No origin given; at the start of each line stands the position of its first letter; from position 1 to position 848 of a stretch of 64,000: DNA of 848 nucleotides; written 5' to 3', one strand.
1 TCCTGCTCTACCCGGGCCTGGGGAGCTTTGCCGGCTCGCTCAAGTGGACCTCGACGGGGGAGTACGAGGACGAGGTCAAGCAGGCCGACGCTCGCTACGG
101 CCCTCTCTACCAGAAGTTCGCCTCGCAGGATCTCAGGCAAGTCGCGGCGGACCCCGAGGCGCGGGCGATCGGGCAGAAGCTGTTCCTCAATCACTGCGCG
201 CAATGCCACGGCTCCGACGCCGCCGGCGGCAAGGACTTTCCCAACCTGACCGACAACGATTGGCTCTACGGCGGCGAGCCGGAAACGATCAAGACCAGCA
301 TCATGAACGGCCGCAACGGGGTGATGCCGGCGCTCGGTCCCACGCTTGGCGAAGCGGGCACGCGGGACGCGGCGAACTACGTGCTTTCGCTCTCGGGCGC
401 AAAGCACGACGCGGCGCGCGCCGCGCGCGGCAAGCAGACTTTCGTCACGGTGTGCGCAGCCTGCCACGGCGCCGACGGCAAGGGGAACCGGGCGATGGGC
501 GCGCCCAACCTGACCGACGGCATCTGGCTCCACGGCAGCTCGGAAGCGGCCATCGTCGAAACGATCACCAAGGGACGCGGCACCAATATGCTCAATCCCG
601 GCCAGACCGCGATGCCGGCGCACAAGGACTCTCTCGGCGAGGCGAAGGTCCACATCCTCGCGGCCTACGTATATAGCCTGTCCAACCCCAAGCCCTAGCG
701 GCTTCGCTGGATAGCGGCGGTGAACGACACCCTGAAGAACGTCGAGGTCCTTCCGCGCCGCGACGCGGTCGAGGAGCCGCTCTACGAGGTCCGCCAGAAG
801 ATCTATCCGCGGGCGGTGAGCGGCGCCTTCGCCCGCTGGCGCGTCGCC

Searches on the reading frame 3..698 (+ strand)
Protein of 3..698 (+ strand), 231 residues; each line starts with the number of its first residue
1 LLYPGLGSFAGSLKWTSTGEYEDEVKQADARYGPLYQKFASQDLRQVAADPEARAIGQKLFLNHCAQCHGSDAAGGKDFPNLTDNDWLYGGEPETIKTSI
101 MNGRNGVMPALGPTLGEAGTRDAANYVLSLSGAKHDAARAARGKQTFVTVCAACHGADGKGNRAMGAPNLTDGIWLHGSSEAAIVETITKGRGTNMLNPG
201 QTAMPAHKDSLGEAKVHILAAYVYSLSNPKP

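Call 20: search_protein_families(library=pfam, max_evalue=0.00001, proteins=[window:3-698:+])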
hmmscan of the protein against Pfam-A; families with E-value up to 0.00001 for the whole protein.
window:3-698:+ (231 aa): 2 families
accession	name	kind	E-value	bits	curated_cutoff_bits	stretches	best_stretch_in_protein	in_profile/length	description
PF13442.11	Cytochrome_CBB3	-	5.3e-25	88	27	2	55-127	4-68/68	Cytochrome C oxidase, cbb3-type, subunit III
PF00034.26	Cytochrom_C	-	4.9e-21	76.3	21.3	2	140-226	1-89/90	Cytochrome c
